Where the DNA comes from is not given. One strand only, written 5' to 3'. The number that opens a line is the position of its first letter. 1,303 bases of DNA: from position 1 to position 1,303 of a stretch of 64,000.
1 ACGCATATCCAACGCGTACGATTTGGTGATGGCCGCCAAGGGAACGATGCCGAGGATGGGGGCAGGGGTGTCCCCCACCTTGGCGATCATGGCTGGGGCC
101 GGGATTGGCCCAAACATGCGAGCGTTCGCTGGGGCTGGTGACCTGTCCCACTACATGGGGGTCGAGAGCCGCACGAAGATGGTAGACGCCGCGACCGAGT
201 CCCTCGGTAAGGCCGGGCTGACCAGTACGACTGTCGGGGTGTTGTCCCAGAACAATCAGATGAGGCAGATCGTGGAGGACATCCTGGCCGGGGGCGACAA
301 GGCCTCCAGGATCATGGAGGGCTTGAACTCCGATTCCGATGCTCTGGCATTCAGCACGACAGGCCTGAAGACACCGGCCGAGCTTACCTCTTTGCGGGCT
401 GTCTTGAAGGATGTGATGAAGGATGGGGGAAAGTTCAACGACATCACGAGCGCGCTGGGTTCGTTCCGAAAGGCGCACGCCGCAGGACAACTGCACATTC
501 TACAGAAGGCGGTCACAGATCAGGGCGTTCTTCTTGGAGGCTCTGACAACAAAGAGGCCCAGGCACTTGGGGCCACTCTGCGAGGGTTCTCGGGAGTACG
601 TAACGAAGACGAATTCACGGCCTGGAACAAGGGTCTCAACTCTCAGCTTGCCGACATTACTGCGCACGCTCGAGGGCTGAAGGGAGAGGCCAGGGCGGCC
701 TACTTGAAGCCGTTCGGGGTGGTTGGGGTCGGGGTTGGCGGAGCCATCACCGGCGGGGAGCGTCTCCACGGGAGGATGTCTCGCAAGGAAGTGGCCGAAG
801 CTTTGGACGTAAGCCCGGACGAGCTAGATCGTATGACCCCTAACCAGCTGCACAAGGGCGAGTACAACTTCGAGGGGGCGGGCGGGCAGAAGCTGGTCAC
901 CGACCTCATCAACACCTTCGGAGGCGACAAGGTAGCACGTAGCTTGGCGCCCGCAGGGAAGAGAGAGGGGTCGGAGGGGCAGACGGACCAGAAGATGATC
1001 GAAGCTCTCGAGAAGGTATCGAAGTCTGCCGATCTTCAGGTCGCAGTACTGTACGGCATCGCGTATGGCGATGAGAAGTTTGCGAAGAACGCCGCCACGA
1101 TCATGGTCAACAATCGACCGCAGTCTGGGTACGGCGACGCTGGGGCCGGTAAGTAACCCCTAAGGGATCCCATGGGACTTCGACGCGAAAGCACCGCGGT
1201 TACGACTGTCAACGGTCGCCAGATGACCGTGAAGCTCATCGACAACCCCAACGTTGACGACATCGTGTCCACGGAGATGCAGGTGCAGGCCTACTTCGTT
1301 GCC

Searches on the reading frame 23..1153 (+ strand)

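Call 7: search_protein_families(library=pfam, proteins=[window:23-1153:+], max_evalue=0.01)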
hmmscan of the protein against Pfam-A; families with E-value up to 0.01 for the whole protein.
window:23-1153:+ (377 aa): 0 families

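Call 20: search_protein_families(library=pfam, alignment_id=A1, max_evalue=0.001)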
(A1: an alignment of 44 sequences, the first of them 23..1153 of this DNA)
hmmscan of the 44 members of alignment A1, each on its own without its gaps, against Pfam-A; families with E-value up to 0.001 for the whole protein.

A. member 1, window:23-1153:+ (377 aa): 0 families

B. families by the number of members that match (of 44 scanned): 5 families
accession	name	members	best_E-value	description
PF02511.20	Thy1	1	2.2e-57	Thymidylate synthase complementing protein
PF18909.5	dGTP_diPhyd_N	1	2.3e-25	dATP/dGTP diphosphohydrolase, N-terminal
PF05866.16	RusA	1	6e-08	Endodeoxyribonuclease RusA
PF13620.12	CarboxypepD_reg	1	0.00023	Carboxypeptidase regulatory-like domain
PF00154.27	RecA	1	0.00049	recA bacterial DNA recombination protein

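Call 21: search_protein_families(library=phrogs, alignment_id=A1, max_evalue=0.001)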
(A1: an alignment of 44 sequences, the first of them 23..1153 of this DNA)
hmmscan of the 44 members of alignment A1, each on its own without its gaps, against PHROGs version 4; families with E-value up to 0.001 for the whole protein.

A. member 1, window:23-1153:+ (377 aa): 0 families

B. families by the number of members that match (of 44 scanned): 26 families (the first 25 are shown)
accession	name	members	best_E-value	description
phrog_85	-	1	1.7e-44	thymidylate synthase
phrog_801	-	1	2.9e-28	dATP / dGTP pyrophosphohydrolase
phrog_97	-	1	3.8e-27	UvsX-like recombinase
phrog_2252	-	1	1.3e-25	endolysin; inhibits RNA polymerase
phrog_1706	-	1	2.1e-22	CRISPR/Cas system associated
phrog_19680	-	1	3.2e-21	-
phrog_2002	-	1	6.4e-21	Holliday junction resolvase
phrog_35637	-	1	2.9e-18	thymidylate synthase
phrog_5033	-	1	5.2e-17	endolysin; inhibits RNA polymerase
phrog_1990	-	1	1e-15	Cas4-domain exonuclease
phrog_22708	-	1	2.7e-13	thymidylate synthase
phrog_2506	-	1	5.9e-13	exonuclease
phrog_10644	-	1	4.3e-12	thymidylate synthase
phrog_11257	-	1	2.3e-11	-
phrog_16254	-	1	5.9e-10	-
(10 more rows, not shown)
